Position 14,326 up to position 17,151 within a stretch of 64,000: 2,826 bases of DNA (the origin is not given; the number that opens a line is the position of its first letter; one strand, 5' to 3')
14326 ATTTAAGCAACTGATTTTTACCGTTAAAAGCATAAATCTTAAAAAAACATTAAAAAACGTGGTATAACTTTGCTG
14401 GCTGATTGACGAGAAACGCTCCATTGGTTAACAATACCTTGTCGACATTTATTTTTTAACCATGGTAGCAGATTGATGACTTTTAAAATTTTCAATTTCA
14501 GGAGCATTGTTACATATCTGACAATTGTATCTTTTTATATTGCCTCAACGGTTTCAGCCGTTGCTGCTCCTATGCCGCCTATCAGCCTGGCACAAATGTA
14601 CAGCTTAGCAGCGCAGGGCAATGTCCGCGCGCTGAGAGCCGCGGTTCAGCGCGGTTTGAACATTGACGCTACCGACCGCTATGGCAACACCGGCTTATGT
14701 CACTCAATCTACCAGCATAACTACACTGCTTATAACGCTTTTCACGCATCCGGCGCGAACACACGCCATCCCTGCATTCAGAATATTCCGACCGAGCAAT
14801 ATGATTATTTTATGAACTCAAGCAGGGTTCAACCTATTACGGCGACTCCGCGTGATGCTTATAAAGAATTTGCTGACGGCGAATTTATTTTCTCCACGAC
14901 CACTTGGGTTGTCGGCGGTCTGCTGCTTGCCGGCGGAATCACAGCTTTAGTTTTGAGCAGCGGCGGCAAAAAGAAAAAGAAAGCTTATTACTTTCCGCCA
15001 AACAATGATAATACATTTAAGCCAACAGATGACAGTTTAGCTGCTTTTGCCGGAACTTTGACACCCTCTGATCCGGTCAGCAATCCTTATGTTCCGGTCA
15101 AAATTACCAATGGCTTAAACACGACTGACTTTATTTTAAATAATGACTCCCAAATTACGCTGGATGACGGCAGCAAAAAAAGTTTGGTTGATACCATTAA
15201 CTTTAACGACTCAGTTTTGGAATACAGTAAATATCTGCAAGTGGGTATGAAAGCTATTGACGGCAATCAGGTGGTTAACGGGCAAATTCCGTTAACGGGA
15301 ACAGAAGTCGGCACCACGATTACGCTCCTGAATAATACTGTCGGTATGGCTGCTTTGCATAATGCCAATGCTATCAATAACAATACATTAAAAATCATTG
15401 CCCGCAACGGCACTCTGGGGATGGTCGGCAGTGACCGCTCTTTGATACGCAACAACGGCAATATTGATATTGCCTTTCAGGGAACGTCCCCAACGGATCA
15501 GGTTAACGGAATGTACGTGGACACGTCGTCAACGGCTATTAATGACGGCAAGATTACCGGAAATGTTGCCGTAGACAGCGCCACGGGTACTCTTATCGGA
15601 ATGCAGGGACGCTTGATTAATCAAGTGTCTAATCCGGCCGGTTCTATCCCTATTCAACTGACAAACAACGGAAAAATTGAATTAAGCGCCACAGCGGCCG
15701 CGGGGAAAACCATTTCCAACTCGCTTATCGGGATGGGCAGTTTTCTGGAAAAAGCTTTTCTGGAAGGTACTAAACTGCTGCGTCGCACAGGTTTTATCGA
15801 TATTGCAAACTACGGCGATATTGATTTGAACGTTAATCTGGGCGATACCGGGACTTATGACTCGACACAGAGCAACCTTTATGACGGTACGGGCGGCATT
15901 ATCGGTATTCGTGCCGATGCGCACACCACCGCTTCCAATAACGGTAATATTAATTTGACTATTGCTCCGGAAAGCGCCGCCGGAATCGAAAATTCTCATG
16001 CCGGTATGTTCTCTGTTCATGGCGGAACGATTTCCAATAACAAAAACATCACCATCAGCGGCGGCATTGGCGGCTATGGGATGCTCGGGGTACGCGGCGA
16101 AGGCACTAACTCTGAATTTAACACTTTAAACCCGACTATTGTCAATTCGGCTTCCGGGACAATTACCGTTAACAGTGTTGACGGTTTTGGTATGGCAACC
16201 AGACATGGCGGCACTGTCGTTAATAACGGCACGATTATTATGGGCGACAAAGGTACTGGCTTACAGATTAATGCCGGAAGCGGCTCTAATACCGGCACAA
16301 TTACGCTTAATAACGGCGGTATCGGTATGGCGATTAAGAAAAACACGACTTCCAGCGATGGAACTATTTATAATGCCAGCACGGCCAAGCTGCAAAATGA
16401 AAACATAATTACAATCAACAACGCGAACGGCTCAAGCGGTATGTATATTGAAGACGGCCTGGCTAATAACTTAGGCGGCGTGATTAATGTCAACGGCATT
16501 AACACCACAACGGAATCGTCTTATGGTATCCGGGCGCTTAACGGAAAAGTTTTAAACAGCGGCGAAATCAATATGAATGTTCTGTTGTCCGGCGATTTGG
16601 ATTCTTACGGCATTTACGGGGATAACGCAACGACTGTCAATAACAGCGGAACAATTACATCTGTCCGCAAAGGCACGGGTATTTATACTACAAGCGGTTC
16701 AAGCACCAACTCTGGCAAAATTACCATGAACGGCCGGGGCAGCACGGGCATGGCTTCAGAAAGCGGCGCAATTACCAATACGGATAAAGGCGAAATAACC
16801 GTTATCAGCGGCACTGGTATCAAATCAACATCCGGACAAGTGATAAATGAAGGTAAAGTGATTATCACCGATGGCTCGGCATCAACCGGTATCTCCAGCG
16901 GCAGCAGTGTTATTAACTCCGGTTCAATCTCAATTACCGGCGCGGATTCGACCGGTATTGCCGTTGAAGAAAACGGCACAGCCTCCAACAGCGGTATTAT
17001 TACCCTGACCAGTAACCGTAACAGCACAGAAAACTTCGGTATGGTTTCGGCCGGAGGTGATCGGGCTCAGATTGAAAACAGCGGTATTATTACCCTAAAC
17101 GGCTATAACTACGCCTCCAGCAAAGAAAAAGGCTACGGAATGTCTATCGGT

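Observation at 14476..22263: Giant autotransporter (2595 aa) with an atypical N-terminus: signal peptide, ankyrin-like repeat, hydrophobic segment and poly-Lys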

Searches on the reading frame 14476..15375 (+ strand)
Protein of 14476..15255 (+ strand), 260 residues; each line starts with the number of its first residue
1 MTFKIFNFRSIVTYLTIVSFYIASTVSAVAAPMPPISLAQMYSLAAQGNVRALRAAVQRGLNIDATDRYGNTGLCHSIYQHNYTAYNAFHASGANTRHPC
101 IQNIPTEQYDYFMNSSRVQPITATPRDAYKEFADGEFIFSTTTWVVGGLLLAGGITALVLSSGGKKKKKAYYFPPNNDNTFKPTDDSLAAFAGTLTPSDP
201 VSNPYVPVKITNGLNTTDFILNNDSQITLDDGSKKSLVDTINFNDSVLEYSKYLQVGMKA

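Call 13: find_homologous_proteins(query=window:14476-15255:+, max_evalue=0.001)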
Query window:14476-15255:+ (260 aa): 9 proteins with E <= 0.001 among 1679 candidates.
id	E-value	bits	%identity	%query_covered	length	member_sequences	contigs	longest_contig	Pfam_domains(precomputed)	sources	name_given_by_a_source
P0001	1.4e-129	449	78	100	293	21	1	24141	-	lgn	-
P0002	1.6e-128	446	77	100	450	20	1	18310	PF27417.1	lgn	-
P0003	2.2e-91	324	86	62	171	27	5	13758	-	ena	-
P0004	3.2e-73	265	51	98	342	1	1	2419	-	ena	-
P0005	7.4e-63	231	84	48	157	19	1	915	-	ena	-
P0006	1.2e-58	217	60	65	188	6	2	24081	-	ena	-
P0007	5.3e-56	208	62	59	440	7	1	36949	PF19275.5,PF01926.30,PF16360.11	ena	-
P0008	1.4e-22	99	44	49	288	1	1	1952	-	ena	-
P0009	4.0e-8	51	62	23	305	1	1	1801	PF25063.1,PF13431.13,PF23914.2,PF13414.13,PF13176.13,PF17004.12,PF13428.13,PF04733.21,PF13374.13,PF14559.13,PF00515.35,PF12895.14,PF13424.13,PF21033.5,PF13181.13,PF07719.24,PF13174.13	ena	-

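Call 17: find_related_loci(query=A1, collection=genome_contigs, flank=10000)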
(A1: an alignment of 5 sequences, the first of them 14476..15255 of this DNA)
Query A1 (260 aa) in genome_contigs; peptide patterns used: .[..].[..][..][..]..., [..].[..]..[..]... (x = any residue, [..] = any of these).
50 stretches matched a pattern; 32 encode a relative of the query (tblastn E <= 1e-3); 32 distinct loci.
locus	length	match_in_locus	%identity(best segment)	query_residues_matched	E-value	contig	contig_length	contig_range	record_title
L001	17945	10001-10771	77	1-260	2e-132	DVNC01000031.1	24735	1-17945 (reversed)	MAG TPA_asm: Candidatus Scatocola faecipullorum isolate ChiW3-316 ChiW3__C78656_L24735_SRR5506726, whole genome shotgun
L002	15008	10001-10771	73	1-260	6e-128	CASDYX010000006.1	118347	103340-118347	uncultured proteobacterium isolate O18_L1_385385_idba_bin.5 genome assembly, contig: O18_L1_385385_idba_bin.5.fa_scaffol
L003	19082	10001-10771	75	1-260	1e-120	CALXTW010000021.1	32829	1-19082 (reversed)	MAG: uncultured Alphaproteobacteria bacterium isolate BRZ_RR__bin74 genome assembly, contig: BRZ_RR__NODE_1507_length_32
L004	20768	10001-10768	73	1-260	5e-119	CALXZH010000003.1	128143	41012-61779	MAG: uncultured Alphaproteobacteria bacterium isolate E27__bin373 genome assembly, contig: E27__k127_155769, whole genom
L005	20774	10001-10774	73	1-260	6e-117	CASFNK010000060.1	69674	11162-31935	uncultured proteobacterium isolate SI.B29.metabat-bins.91 genome assembly, contig: SI.B29.metabat-bins.91.fa_k141_403238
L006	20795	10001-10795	53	6-260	3e-85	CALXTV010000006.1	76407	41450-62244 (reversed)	MAG: uncultured Alphaproteobacteria bacterium isolate BRZ_LG__bin14 genome assembly, contig: BRZ_LG__NODE_481_length_764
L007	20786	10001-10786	51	6-260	2e-82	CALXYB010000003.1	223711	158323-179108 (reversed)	MAG: uncultured Alphaproteobacteria bacterium isolate BRZ_DL__bin79 genome assembly, contig: BRZ_DL__NODE_47_length_2237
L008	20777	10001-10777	50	6-260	1e-76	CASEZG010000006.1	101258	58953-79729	uncultured proteobacterium isolate O35_L1_319319_idba_bin.187 genome assembly, contig: O35_L1_319319_idba_bin.187.fa_sca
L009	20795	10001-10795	50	6-260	1e-72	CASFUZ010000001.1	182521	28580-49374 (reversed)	uncultured proteobacterium isolate O15_L1_384384_idba_bin.74 genome assembly, contig: O15_L1_384384_idba_bin.74.fa_scaff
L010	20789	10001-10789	51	6-260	2e-71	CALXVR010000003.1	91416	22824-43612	MAG: uncultured Alphaproteobacteria bacterium isolate BRZ_SB__bin123 genome assembly, contig: BRZ_SB__NODE_268_length_91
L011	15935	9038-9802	53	8-260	5e-71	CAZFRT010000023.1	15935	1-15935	MAG TPA_asm: uncultured Azospirillum sp. isolate SRP199465_co1_102 genome assembly, contig: NODE_10271_length_15935_cov_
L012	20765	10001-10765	52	8-260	2e-70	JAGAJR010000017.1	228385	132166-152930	MAG: Alphaproteobacteria bacterium isolate RGIG8504 Water_deer_Cecum-2__c360345, whole genome shotgun sequence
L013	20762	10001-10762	52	8-260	4e-70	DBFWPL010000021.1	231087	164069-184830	MAG TPA_asm: Alphaproteobacteria bacterium isolate MAG7984 contig21, whole genome shotgun sequence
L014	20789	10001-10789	47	9-260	4e-66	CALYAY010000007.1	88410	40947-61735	MAG: uncultured Alphaproteobacteria bacterium isolate BRZ_RM__bin80 genome assembly, contig: BRZ_RM__NODE_207_length_884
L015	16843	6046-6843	44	8-260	3e-63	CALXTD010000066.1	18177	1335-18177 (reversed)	MAG: uncultured Alphaproteobacteria bacterium isolate BRZ_RF__bin97 genome assembly, contig: BRZ_RF__NODE_4269_length_18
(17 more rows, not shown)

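Call 33: search_protein_families(library=pfam, proteins=[P0002], max_evalue=1)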
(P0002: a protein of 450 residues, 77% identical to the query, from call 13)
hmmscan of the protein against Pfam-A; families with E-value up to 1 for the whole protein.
P0002 (450 aa): 3 families
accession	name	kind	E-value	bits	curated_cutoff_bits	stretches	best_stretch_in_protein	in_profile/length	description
PF13637.12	Ank_4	-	0.00038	21.1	22.7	1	43-83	3-43/50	Ankyrin repeats (many copies)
PF13857.12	Ank_5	-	0.039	14.8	27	1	58-94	3-40/56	Ankyrin repeats (many copies)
PF12796.13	Ank_2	-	0.3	12.1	27.3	0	44-95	36-85/90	Ankyrin repeats (3 copies)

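Call 41: predict_structure(alignment_id=A4)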
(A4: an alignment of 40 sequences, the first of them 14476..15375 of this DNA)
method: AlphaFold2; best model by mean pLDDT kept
length: 300 residues; sequences in the alignment: 40
mean_pLDDT: 57.3   pTM: 0.42
mean pLDDT of the five models: 57.3, 53.6, 52.5, 52.0, 51.5
residues with pLDDT >= 90: 65; 70-90: 51; 50-70: 21; < 50: 163
segments of 3 or more residues with pLDDT < 50: 1-3, 136-144, 146-230, 235-274, 276-300
pLDDT, mean of each block of 10 residues (from residue 1): 62 90 68 70 92 87 90 95 95 93 93 89 82 55 43 38 30 30 32 31 28 31 44 50 36 33 35 39 33 28
secondary structure, 60 per line:
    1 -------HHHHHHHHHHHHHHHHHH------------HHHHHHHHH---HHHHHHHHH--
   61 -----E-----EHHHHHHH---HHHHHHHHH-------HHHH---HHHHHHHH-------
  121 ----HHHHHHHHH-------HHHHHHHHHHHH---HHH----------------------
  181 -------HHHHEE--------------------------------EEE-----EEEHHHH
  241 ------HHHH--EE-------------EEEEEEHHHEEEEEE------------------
elements in order: H8-25 H38-46 H50-58 H73-79 H83-91 H99-102 H106-113 H125-133 H141-152 H188-191 E226-228 E234-236 H237-240 H247-250 E268-273 E277-282
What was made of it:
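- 14476..14565 (+): Sec signal peptide, residues 1-30: n-region K4/R9, h-region, c-region S-A-V-A|A-P. AF2 places a helix at residues 8-25 (call 41).
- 14572..14880 (+): Ankyrin-like domain, residues ~33-135: two Ank-type helix pairs plus extra helices. Invariant C75 (14698-14700) and C100 (14773-14775). AF2 pLDDT 87-95 (call 41).
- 14983..15240 (+): Pro/Asp-rich spacer with conserved motifs (YYFP, DDSL..F.GT), residues 170-255. Low model confidence. AF2 pLDDT below 50 (call 41).
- On Ankyrin repeat (Pfam clan Ank): AF2 places helices at 38-46/50-58 and 73-79/83-91 with pLDDT of about 90 (call 41).
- AF2 gives the helix low confidence (call 41).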

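Call 45: fold_search(model_id=the predicted structure, library=pdb)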
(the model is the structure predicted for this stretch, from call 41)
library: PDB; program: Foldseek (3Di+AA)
matches with E <= 10: 905; with E <= 0.001: 0
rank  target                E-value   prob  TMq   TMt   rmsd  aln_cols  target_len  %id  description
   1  7tts_D                3.6e-03  1.00  0.17  0.11   3.0        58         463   22  Skd3, hexamer, filtered (released 2022-09-28)
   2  9r8b_D                1.6e-02  0.97  0.18  0.35  14.9       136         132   16  CRYSTAL STRUCTURE OF WILD-TYPE PLK1 KINASE DOMAIN IN COMPLEX WITH THIAZOLIDINONE INHIBITOR COMPOUND 1 AND A SELECTIVE  (released 2025-11-26)
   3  9iq8_A                1.7e-02  0.99  0.20  0.41  11.6       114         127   19  Ankyrin-like protein, AnkB (released 2025-07-16)
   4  5vhj_G                2.0e-02  0.92  0.17  0.23  15.1       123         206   15  Conformational Landscape of the p28-Bound Human Proteasome Regulatory Particle (released 2017-08-23)
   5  9iq8_B                2.3e-02  0.98  0.19  0.39  11.7       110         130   20  Ankyrin-like protein, AnkB (released 2025-07-16)
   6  5kba_D                2.3e-02  0.92  0.18  0.31  13.2       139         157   16  Computational Design of Self-Assembling Cyclic Protein Homooligomers (released 2017-04-12)
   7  7tyz_B                2.3e-02  0.89  0.19  0.30  12.7       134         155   16  Cryo-EM structure of SARS-CoV-2 spike in complex with FSR22, an anti-SARS-CoV-2 DARPin (released 2022-12-07)
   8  7tts_E                2.6e-02  1.00  0.17  0.11   3.1        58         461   22  Skd3, hexamer, filtered (released 2022-09-28)
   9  2jab_A                2.8e-02  1.00  0.16  0.34   3.3        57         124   21  A designed ankyrin repeat protein evolved to picomolar affinity to Her2 (released 2007-05-08)
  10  2jab_C                3.1e-02  1.00  0.16  0.34   3.3        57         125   21  A designed ankyrin repeat protein evolved to picomolar affinity to Her2 (released 2007-05-08)
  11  9iq8_D                3.1e-02  0.98  0.20  0.40  11.1       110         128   20  Ankyrin-like protein, AnkB (released 2025-07-16)
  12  9fzb_E                3.1e-02  0.93  0.18  0.36  11.4       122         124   15  Human p53 DNA-binding domain bound to DARPin C10-H82R (released 2025-04-02)
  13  3v30_A                3.7e-02  0.98  0.20  0.33   7.2       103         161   12  Crystal Structure of the Peptide Bound Complex of the Ankyrin Repeat Domains of Human RFXANK (released 2012-04-04)
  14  4gpm_A                3.7e-02  0.96  0.18  0.31  10.2       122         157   16  Crystal Structure of Engineered Protein. Northeast Structural Genomics Consortium Target OR264. (released 2012-09-05)
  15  5kba_A                3.9e-02  1.00  0.17  0.29   2.9        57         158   21  Computational Design of Self-Assembling Cyclic Protein Homooligomers (released 2017-04-12)
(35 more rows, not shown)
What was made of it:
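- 14572..14880 (+): Foldseek hits are all ankyrin or DARPin (call 45).
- Checked: The AF2 model has pLDDT 87-95 over residues 35-130, and its Foldseek hits are all ankyrin or DARPin structures (calls 41, 45).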

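Call 49: search_protein_representatives(alignment_id=A4)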
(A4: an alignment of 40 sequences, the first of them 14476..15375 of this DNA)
Query: 40 sequences, 270 profile positions. Proteins with E-value up to 0.001 (for the whole library): 655; up to 1e-10: 279; up to 1e-30: 124. The best 150 are listed.
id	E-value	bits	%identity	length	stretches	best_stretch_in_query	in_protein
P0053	1.9e-103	362.6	-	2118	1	2-268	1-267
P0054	4.9e-102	357.9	-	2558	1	2-268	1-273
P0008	3.2e-100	352.0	-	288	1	2-269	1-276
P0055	5.9e-99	347.8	-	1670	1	2-269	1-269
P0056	1.4e-98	346.6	-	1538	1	2-268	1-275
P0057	2.2e-98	346.0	-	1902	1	2-266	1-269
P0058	6.9e-98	344.3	-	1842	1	2-268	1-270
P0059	1.8e-97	343.0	-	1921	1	2-267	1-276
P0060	8.0e-97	340.8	-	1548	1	2-268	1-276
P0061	1.6e-96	339.8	-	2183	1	3-266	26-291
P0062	3.0e-96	339.0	-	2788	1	2-268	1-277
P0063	7.2e-96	337.7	-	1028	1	2-267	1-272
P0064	2.6e-95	335.9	-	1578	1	2-269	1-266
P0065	5.4e-95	334.8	-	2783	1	2-268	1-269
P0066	2.1e-94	332.9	-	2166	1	2-268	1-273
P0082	2.7e-83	296.5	-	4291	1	2-268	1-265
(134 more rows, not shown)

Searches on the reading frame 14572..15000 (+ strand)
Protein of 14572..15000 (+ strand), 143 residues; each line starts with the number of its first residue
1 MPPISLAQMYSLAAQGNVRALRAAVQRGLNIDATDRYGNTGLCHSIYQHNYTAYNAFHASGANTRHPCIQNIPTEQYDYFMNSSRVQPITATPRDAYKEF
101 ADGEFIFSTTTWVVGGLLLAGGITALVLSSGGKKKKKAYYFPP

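Call 69: search_protein_families(library=ncbifam, proteins=[window:14572-15000:+], max_evalue=1)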
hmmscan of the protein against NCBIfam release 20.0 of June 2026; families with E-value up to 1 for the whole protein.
window:14572-15000:+ (143 aa): 1 family
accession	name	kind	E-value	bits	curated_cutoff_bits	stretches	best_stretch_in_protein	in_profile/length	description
NF033936.1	CuZnOut_SO0444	equivalog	0.1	11.7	300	1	19-128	110-216/351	SO_0444 family Cu/Zn efflux transporter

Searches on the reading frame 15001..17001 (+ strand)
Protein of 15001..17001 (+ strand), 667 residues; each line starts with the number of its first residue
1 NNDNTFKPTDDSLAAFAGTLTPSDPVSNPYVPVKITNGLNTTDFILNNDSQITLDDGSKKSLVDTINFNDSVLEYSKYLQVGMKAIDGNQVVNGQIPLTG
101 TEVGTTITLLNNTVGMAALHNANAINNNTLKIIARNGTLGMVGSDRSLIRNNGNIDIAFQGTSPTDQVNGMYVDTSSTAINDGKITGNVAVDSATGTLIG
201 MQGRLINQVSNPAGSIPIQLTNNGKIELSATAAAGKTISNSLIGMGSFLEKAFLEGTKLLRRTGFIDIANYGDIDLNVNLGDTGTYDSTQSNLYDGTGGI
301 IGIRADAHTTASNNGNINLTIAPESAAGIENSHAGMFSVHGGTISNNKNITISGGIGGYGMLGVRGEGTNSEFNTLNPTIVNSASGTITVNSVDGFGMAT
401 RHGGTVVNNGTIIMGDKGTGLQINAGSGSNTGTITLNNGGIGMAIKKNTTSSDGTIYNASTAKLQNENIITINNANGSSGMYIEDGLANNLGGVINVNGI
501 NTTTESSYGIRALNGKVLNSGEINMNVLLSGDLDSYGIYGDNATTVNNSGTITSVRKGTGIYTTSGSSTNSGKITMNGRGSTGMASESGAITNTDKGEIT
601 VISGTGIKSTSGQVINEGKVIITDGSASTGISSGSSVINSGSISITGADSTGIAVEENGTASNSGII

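Call 9: search_protein_families(library=pfam, proteins=[window:15001-17001:+], max_evalue=10)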
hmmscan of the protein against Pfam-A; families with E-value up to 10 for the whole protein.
window:15001-17001:+ (667 aa): 0 families

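Call 69: search_protein_families(library=ncbifam, proteins=[window:15001-17001:+], max_evalue=1)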
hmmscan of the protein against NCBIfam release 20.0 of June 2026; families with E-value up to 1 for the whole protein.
window:15001-17001:+ (667 aa): 2 families
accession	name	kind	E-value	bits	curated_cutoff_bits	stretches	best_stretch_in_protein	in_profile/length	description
NF008410.0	PRK11233.1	equivalog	0.049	12.8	309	1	142-244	191-292/305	nitrogen assimilation transcriptional regulator NAC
NF006460.0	PRK08849.1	equivalog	0.18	10.6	598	1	385-433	257-305/386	2-octaprenyl-3-methyl-6-methoxy-1,4-benzoquinol hydroxylase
